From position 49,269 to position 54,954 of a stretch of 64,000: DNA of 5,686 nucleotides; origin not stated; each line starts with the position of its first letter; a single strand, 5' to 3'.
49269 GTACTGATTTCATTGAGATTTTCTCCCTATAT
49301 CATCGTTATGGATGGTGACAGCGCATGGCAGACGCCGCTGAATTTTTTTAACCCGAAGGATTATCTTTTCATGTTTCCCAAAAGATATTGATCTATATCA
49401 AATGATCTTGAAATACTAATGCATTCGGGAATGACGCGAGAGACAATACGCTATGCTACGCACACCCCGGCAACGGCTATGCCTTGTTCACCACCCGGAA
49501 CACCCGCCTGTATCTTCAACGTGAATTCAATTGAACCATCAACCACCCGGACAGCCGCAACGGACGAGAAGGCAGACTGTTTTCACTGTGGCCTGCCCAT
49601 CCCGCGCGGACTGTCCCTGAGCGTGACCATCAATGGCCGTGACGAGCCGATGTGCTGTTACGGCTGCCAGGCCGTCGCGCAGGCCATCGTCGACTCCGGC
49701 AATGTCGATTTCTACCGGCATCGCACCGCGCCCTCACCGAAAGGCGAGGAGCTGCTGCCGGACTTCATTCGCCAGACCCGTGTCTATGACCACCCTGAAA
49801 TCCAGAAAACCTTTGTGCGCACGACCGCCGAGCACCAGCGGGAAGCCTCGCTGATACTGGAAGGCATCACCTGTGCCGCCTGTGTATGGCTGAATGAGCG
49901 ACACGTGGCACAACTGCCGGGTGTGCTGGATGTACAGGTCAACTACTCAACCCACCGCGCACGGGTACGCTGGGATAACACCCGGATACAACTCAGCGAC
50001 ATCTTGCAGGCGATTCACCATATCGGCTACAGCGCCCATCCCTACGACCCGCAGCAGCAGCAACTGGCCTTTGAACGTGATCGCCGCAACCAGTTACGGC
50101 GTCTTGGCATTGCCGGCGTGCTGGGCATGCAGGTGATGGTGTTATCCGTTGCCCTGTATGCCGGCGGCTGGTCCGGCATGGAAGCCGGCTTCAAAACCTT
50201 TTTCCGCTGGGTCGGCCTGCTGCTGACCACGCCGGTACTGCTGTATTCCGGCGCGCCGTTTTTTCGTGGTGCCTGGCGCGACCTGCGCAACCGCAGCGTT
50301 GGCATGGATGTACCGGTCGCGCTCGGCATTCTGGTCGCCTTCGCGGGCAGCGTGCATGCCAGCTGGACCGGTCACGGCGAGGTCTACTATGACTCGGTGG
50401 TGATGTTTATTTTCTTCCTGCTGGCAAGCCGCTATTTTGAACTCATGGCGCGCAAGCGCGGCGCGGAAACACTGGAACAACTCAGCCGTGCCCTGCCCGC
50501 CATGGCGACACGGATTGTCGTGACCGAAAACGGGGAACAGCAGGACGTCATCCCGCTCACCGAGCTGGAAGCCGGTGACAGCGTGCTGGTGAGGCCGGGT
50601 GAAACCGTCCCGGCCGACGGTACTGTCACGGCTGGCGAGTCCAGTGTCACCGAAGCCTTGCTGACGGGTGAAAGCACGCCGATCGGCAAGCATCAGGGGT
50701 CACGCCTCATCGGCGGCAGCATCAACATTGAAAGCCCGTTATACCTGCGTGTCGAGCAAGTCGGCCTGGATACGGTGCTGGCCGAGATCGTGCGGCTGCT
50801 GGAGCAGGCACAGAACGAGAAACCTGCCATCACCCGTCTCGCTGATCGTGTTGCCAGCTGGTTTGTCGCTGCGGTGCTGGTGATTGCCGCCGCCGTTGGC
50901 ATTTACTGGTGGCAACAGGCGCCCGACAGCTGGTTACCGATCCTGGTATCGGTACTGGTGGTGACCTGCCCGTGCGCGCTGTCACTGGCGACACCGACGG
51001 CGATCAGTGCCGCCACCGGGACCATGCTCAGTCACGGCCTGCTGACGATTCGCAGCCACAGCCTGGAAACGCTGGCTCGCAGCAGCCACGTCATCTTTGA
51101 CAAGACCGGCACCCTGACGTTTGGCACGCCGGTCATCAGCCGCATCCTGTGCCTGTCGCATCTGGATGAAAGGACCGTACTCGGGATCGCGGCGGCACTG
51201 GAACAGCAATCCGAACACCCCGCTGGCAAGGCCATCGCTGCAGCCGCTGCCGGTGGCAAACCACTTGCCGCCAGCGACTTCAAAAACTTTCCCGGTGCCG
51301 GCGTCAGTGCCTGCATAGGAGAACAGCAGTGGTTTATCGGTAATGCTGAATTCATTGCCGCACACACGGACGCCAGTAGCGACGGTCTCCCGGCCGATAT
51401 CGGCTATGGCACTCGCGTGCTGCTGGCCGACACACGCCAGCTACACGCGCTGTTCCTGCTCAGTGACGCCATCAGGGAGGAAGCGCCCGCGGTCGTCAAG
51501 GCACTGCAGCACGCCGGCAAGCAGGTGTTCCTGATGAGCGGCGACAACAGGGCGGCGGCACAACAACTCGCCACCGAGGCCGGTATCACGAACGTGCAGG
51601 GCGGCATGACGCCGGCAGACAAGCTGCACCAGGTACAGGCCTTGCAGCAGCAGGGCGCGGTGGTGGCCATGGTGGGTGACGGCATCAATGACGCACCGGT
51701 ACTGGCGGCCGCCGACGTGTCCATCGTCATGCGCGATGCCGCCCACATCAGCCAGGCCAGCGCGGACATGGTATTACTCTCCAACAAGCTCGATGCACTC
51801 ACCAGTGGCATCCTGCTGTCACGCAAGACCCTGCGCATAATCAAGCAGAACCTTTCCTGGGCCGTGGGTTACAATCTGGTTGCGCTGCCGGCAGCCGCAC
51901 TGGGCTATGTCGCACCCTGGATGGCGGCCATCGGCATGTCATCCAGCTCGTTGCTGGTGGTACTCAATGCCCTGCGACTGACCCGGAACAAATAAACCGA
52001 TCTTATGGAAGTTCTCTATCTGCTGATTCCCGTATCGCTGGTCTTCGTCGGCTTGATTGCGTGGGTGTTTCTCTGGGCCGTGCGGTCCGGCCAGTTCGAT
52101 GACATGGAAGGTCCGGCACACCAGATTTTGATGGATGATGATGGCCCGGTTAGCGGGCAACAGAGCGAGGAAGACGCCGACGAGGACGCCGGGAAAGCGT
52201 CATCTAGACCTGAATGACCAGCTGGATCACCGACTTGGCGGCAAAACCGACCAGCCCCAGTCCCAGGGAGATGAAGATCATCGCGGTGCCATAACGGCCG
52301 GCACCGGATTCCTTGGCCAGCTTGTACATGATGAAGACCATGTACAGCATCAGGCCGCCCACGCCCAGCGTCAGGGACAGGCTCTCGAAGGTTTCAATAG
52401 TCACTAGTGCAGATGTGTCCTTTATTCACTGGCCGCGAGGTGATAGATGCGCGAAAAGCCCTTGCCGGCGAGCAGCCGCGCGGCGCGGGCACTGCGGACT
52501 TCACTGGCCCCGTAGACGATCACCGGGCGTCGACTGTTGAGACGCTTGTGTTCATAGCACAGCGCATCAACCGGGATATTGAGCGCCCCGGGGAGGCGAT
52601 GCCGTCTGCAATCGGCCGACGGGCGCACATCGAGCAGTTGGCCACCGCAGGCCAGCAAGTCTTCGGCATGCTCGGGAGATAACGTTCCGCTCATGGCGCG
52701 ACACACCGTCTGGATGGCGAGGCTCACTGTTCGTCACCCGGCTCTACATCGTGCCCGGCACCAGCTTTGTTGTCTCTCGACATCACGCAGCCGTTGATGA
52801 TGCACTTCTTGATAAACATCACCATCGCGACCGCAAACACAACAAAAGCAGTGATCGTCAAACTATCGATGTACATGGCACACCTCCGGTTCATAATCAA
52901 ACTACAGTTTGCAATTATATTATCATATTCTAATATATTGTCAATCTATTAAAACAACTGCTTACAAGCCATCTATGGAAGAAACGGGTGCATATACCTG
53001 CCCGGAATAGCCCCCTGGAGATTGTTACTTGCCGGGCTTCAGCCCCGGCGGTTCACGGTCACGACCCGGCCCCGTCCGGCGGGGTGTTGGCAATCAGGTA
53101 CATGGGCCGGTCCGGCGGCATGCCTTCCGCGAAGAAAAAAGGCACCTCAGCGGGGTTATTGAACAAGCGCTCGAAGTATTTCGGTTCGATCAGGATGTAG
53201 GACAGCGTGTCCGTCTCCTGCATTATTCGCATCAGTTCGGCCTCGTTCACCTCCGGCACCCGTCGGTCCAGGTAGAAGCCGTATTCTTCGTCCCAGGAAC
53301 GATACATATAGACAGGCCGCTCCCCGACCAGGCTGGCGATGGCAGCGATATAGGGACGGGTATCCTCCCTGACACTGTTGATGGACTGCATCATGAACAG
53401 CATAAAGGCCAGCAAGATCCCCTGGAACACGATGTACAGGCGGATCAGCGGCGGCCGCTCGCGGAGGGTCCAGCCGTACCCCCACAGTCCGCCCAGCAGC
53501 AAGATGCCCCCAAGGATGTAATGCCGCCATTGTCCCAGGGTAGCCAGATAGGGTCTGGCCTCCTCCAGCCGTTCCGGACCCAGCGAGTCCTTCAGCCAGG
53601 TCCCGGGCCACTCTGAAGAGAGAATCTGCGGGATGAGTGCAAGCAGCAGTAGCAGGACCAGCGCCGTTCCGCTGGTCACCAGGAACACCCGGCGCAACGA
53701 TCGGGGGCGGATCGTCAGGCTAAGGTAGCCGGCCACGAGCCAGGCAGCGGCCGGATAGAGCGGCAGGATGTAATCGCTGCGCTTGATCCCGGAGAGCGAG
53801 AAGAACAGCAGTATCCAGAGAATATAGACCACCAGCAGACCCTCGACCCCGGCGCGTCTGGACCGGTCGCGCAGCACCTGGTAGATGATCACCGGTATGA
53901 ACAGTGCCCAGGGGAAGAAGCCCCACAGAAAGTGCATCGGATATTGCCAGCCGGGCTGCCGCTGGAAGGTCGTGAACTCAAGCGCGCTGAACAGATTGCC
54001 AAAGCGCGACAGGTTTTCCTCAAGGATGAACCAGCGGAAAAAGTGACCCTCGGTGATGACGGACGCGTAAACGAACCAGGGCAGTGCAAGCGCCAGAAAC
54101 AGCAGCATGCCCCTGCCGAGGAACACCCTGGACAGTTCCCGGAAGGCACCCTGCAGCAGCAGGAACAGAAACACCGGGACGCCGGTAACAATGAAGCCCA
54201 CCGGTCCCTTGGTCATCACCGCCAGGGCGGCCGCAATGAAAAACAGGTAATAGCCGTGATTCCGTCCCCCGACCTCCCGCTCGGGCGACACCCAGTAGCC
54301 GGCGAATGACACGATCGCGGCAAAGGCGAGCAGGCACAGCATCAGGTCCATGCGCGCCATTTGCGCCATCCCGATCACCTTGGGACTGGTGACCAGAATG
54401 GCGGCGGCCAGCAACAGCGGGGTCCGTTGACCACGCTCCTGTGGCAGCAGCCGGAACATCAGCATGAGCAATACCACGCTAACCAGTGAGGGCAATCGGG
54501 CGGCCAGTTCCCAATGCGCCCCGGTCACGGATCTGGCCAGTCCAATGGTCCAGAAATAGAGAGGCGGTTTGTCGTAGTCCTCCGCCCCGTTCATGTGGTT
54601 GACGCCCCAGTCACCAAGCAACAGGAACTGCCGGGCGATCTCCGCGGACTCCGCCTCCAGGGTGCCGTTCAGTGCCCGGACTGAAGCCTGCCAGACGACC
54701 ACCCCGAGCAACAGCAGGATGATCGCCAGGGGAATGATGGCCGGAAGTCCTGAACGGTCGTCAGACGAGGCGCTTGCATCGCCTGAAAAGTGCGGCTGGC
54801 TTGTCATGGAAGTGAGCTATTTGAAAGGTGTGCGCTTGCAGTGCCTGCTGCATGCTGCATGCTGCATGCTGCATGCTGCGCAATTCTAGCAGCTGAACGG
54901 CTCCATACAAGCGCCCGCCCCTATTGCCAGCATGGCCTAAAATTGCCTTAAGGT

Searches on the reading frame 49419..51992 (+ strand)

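Call 45: search_protein_families(library=pfam, proteins=[window:49419-51992:+], max_evalue=0.00001)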
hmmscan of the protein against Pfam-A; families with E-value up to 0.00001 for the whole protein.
window:49419-51992:+ (858 aa): 4 families
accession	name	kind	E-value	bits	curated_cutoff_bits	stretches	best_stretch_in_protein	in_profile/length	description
PF00122.25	E1-E2_ATPase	-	2.2e-51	174.4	28.1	1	366-537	7-179/181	E1-E2 ATPase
PF00702.32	Hydrolase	-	3.8e-33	115.9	26.4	1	557-766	3-191/191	haloacid dehalogenase-like hydrolase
PF12156.14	ATPase-cat_bd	-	3.2e-26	92.3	27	1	53-136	1-85/86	Putative metal-binding domain of cation transport ATPase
PF00403.32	HMA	-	1.6e-11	44.8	24.8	1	146-204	3-61/62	Heavy-metal-associated domain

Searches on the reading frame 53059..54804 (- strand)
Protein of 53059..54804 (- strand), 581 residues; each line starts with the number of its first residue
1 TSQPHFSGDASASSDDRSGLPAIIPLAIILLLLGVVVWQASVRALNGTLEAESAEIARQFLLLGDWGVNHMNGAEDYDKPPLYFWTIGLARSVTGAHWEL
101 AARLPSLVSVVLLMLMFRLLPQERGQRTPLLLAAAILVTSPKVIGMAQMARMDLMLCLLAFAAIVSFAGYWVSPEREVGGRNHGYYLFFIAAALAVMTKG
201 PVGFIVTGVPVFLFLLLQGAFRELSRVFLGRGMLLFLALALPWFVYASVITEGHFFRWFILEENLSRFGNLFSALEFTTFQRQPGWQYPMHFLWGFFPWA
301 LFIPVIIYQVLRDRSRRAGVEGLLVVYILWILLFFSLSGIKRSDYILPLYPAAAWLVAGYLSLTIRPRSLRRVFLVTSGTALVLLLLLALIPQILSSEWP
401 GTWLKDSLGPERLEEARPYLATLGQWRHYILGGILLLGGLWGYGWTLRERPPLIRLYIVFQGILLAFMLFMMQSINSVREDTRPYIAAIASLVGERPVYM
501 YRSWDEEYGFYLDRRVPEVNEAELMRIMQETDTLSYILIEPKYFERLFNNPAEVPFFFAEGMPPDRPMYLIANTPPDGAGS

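Call 45: search_protein_families(library=pfam, proteins=[window:53059-54804:-], max_evalue=0.00001)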
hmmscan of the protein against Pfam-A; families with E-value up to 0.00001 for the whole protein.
window:53059-54804:- (581 aa): 2 families
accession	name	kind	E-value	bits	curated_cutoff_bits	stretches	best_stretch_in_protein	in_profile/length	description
PF13231.12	PMT_2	-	9.4e-09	36.1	26.1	1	78-246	1-160/160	Dolichyl-phosphate-mannose-protein mannosyltransferase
PF02366.24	PMT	-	1.2e-08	35.3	22.7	1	54-249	36-236/245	Dolichyl-phosphate-mannose-protein mannosyltransferase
